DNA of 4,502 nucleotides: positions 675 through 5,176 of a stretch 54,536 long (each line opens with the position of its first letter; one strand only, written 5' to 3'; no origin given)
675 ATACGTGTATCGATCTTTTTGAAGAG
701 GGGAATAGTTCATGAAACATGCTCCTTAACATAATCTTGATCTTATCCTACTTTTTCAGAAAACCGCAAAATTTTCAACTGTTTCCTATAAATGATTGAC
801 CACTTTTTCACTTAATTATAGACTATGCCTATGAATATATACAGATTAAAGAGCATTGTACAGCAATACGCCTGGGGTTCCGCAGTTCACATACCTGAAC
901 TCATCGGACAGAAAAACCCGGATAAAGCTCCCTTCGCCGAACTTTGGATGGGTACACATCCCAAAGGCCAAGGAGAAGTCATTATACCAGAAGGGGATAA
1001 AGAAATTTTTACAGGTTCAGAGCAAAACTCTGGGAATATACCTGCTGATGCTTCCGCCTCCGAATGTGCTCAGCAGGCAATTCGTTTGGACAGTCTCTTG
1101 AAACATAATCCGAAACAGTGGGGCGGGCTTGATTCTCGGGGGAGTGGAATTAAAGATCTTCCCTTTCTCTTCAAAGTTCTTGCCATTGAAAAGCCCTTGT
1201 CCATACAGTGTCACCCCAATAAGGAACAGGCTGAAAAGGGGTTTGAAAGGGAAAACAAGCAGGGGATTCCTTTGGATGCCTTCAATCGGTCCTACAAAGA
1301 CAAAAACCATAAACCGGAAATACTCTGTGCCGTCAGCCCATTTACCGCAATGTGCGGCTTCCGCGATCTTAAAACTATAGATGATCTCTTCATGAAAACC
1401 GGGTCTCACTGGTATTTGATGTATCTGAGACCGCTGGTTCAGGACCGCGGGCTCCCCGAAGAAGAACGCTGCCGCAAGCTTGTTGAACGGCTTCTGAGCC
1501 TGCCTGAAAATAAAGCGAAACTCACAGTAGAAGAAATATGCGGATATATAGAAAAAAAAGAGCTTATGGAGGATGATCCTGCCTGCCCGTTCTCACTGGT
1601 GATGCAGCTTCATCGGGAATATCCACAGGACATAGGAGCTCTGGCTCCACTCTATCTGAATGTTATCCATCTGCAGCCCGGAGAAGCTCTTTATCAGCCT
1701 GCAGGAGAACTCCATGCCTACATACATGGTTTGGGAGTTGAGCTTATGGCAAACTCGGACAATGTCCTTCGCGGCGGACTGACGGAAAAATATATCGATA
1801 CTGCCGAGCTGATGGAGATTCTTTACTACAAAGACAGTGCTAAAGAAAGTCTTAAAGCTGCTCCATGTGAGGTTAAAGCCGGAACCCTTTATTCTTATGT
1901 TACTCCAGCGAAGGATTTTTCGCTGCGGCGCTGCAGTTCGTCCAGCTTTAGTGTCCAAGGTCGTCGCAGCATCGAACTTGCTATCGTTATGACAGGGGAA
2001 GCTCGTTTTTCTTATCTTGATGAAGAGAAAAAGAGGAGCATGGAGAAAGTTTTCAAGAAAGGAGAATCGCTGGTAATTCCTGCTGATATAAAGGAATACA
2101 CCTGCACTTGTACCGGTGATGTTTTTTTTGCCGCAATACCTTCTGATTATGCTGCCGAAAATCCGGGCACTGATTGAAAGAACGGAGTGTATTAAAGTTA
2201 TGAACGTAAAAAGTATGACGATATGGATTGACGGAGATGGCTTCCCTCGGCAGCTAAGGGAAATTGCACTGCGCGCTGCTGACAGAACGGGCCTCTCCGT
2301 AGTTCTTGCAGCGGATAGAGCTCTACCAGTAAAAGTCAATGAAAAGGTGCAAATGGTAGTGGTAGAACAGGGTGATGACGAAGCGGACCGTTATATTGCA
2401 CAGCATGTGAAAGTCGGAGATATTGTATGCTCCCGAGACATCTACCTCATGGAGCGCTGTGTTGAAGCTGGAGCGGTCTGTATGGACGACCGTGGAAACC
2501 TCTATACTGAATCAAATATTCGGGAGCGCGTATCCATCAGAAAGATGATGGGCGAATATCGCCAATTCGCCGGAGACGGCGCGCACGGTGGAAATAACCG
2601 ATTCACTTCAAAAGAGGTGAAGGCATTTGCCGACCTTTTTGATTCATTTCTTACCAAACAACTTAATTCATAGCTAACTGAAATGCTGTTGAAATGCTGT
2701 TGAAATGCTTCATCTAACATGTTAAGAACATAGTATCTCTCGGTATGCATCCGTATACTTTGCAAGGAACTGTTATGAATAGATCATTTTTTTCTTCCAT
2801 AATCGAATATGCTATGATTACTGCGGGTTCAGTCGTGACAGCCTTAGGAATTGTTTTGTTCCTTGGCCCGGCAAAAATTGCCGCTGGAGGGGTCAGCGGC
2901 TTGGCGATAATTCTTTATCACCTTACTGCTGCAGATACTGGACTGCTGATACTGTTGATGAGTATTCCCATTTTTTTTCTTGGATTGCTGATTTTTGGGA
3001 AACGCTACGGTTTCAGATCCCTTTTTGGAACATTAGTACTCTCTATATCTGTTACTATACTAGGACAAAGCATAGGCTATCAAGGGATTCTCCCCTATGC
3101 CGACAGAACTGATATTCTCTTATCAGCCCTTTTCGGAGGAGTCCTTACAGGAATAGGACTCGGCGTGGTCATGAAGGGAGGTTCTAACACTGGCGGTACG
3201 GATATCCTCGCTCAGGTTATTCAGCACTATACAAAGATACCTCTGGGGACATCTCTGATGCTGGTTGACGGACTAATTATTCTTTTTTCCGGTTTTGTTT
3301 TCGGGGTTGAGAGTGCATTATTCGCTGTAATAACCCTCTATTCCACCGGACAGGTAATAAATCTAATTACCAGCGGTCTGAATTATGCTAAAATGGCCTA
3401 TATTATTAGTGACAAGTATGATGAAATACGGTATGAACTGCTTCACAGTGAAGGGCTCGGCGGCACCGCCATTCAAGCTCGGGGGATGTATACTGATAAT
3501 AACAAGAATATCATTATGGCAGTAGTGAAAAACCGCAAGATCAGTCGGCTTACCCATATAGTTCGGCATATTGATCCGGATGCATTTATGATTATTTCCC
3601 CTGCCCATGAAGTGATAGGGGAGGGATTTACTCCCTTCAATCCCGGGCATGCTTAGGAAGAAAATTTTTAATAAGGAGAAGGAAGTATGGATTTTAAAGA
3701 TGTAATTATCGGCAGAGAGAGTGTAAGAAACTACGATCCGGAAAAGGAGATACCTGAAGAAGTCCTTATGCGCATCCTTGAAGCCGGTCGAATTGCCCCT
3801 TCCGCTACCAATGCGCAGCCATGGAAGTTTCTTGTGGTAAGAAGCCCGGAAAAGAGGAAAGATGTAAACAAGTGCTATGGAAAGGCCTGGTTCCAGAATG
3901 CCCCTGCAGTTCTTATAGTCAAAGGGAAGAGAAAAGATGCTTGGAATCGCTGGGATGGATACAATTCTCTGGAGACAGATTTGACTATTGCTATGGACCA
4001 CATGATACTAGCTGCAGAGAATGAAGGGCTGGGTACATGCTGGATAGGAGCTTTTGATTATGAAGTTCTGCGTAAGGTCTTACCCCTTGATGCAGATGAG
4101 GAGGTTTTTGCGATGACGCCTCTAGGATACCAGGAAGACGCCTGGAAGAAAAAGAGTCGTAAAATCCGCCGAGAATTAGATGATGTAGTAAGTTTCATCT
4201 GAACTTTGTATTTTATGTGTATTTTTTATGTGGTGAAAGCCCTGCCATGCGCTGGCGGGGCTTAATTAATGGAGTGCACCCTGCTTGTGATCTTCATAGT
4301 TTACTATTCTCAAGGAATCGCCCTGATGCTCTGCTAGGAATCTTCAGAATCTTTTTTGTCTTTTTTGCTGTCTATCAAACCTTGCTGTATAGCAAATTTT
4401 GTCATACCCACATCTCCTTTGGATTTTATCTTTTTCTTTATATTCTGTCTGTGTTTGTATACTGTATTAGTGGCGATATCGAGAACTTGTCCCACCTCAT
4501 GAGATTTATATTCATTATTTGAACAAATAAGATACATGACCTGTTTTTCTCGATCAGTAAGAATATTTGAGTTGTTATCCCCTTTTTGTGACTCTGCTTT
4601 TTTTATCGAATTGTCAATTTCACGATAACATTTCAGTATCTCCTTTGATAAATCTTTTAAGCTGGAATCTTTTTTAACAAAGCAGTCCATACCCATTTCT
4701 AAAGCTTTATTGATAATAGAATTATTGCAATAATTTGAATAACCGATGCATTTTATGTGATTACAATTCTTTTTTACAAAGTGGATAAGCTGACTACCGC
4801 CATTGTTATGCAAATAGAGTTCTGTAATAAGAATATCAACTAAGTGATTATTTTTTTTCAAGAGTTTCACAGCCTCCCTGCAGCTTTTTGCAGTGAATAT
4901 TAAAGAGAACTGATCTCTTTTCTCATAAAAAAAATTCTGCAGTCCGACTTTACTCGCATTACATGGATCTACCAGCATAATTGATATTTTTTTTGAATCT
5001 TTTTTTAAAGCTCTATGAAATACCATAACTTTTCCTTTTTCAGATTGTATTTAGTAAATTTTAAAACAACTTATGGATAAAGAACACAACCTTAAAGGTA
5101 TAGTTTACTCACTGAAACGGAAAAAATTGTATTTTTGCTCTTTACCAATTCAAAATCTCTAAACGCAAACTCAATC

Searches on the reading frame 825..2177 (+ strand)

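Call 51: search_protein_families(library=pfam, proteins=[window:825-2177:+])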
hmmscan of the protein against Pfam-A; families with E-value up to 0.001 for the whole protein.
window:825-2177:+ (450 aa): 2 families
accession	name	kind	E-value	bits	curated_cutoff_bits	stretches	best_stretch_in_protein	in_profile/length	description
PF20511.4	PMI_typeI_cat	-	2.9e-32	112.2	22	2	109-181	80-142/143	Phosphomannose isomerase type I, catalytic domain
PF07883.17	Cupin_2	-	0.00043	20.4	27.2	0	382-423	19-52/70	Cupin domain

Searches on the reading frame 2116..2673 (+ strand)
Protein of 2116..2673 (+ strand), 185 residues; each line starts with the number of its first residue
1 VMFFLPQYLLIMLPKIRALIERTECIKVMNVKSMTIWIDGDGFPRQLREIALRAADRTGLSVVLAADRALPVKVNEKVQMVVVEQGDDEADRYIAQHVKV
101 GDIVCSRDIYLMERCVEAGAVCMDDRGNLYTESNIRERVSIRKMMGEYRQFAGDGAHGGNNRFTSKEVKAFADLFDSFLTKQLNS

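Call 51: search_protein_families(library=pfam, proteins=[window:2116-2673:+])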
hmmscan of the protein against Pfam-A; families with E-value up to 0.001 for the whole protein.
window:2116-2673:+ (185 aa): 1 family
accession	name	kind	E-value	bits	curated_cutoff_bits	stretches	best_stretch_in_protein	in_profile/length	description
PF02639.20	DUF188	-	3.8e-33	114.4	24.3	1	51-181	2-130/130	Uncharacterized BCR, YaiI/YqxD family COG1671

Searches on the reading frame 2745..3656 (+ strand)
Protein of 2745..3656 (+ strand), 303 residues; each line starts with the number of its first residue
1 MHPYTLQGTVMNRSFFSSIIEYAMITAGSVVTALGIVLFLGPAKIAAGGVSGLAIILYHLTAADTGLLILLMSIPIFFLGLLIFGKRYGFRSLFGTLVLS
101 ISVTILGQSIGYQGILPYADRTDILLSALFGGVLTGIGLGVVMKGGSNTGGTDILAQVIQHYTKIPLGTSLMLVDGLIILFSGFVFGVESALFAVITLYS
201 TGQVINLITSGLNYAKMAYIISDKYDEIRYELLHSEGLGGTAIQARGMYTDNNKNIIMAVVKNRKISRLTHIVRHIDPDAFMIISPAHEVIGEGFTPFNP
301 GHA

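Call 51: search_protein_families(library=pfam, proteins=[window:2745-3656:+])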
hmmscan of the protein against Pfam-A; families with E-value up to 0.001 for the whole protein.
window:2745-3656:+ (303 aa): 2 families
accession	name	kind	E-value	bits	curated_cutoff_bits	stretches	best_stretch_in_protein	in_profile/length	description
PF02588.21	YitT_membrane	-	7.3e-57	192.5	24.3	1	22-232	2-204/205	Uncharacterised 5xTM membrane BCR, YitT family COG1284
PF10035.14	DUF2179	-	2.1e-19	69.5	22.8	1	239-292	2-55/55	Uncharacterized protein conserved in bacteria (DUF2179)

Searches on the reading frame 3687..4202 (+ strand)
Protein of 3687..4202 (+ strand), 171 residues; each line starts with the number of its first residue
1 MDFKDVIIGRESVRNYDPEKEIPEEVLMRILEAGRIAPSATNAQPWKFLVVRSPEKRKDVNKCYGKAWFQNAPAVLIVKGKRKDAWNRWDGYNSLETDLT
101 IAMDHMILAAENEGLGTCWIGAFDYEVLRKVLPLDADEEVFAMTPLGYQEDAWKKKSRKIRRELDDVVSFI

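Call 51: search_protein_families(library=pfam, proteins=[window:3687-4202:+])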
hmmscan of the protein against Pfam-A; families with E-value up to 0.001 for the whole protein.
window:3687-4202:+ (171 aa): 2 families
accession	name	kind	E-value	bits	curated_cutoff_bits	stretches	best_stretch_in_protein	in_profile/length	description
PF00881.29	Nitroreductase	-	1.2e-33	117.1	23.5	2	8-61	2-54/167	Nitroreductase family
PF14512.11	TM1586_NiRdase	-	1.1e-17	64.8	27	2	60-164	53-148/215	Putative TM nitroreductase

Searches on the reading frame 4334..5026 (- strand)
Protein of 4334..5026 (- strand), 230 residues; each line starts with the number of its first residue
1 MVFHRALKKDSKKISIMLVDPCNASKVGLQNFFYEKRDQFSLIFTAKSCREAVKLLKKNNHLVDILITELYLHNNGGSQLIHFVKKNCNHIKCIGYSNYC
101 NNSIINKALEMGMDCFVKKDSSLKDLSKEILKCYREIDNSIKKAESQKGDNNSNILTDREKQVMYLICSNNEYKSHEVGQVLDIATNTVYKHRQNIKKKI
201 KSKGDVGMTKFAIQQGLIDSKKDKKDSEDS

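Call 51: search_protein_families(library=pfam, proteins=[window:4334-5026:-])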
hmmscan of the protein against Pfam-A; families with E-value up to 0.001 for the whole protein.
window:4334-5026:- (230 aa): 2 families
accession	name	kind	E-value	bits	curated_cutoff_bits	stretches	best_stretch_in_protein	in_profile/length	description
PF00072.30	Response_reg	-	2.6e-09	37.6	30.2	1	16-130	1-110/111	Response regulator receiver domain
PF00196.25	GerE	-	7.7e-09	35.5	23.5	1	155-210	2-55/57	Bacterial regulatory proteins, luxR family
